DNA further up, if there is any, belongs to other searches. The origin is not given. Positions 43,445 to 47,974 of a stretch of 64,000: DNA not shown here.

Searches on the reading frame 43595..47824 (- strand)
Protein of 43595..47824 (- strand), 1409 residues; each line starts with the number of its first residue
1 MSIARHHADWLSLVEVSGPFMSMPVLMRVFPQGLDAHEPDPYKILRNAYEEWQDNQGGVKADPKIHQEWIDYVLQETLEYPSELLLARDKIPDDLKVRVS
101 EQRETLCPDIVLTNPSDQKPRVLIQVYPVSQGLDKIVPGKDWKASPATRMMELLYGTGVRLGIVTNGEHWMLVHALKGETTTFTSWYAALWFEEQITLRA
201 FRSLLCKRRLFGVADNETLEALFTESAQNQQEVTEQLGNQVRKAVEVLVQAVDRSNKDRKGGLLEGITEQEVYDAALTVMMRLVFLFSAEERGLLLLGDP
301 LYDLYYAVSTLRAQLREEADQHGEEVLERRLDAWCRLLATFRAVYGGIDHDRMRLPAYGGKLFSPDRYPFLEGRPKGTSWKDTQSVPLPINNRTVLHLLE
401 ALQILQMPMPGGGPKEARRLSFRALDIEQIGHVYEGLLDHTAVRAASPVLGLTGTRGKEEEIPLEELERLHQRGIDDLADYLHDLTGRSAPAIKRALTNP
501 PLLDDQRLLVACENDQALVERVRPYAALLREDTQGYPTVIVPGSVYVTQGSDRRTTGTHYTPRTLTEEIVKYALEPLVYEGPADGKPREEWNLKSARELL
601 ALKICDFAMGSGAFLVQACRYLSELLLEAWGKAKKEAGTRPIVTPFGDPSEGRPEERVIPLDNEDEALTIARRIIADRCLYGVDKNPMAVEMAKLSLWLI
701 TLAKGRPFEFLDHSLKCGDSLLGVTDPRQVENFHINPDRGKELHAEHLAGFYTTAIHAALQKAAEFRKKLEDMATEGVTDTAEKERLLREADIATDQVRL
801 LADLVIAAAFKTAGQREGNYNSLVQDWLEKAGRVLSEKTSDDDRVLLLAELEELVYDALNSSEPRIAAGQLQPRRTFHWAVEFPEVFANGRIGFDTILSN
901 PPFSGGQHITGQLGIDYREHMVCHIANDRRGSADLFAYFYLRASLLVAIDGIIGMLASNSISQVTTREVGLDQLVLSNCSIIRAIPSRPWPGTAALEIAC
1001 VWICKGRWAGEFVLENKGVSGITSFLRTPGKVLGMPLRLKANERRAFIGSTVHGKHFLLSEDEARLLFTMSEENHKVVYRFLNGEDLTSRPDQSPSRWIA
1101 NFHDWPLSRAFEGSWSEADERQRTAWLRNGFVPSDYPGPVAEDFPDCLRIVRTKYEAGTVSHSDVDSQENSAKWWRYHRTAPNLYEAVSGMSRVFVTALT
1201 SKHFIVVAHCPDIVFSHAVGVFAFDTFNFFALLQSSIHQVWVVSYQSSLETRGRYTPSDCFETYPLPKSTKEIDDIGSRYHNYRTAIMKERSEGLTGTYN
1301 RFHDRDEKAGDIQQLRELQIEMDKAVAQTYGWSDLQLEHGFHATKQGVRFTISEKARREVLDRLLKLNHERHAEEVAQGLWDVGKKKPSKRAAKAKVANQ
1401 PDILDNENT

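Call 7: search_protein_families(library=pfam, proteins=[window:43595-47824:-], max_evalue=0.001)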
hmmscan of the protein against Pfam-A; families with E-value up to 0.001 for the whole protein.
window:43595-47824:- (1409 aa): 4 families
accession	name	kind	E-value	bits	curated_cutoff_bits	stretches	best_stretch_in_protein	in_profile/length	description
PF07669.17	Eco57I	-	1.2e-18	68.2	25.3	1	679-984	2-162/171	Eco57I restriction-modification methylase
PF20473.4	MmeI_Mtase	-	4.9e-09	36.2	27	1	597-701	16-86/259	MmeI, DNA-methyltransferase domain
PF20466.3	MmeI_TRD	-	2.1e-06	27.7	27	1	1211-1268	149-206/207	MmeI, target recognition domain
PF20464.3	MmeI_N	-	1.4e-05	25.9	27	1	143-250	92-180/181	MmeI, N-terminal domain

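Call 73: search_protein_families(library=padloc, proteins=[window:43595-47824:-], max_evalue=0.00001)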
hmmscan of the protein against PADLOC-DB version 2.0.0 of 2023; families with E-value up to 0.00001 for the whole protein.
window:43595-47824:- (1409 aa): 25 families
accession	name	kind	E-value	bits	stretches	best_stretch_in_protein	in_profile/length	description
PDLC02643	DrmMI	-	0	1745.1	1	2-1399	5-1340/1347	DrmMI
PDLC03618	REase_MTase_IIG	-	0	1087.3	2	1-1110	1-1080/1429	Type IIG restriction enzyme-methyltransferase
PDLC02638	DrmMI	-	0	1079.7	1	1-956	1-933/935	DrmMI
PDLC02645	DrmMI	-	1.1e-249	828.7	1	2-747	2-729/772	DrmMI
PDLC02644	DrmMI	-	2.8e-232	771.6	1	506-1398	15-893/988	DrmMI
PDLC02646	DrmMI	-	3.8e-161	535.9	2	618-1104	2-501/792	DrmMI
PDLC02642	DrmMI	-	2.8e-160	532.6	1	3-574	5-570/594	DrmMI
PDLC02640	DrmMI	-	1.8e-108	361.6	3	90-453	86-447/1015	DrmMI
PDLC02639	DrmMI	-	2.4e-107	358.2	2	281-830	1-489/803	DrmMI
PDLC03622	REase_MTase_IIG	-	6.5e-66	220.6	2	150-482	1-334/1524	Type IIG restriction enzyme-methyltransferase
PDLC03599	REase_MTase_IIG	-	2.1e-54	182.8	1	895-1333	471-909/959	Type IIG restriction enzyme-methyltransferase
PDLC03627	REase_MTase_IIG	-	1.7e-53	179.7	2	1142-1377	798-1030/1136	Type IIG restriction enzyme-methyltransferase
PDLC02626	DrmD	-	2e-38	130.3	1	1219-1397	3-187/276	DrmD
PDLC03620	REase_MTase_IIG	-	2.4e-22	76.4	1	553-731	555-733/1378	Type IIG restriction enzyme-methyltransferase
PDLC03609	REase_MTase_IIG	-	4.7e-18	62.4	1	672-723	482-533/1066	Type IIG restriction enzyme-methyltransferase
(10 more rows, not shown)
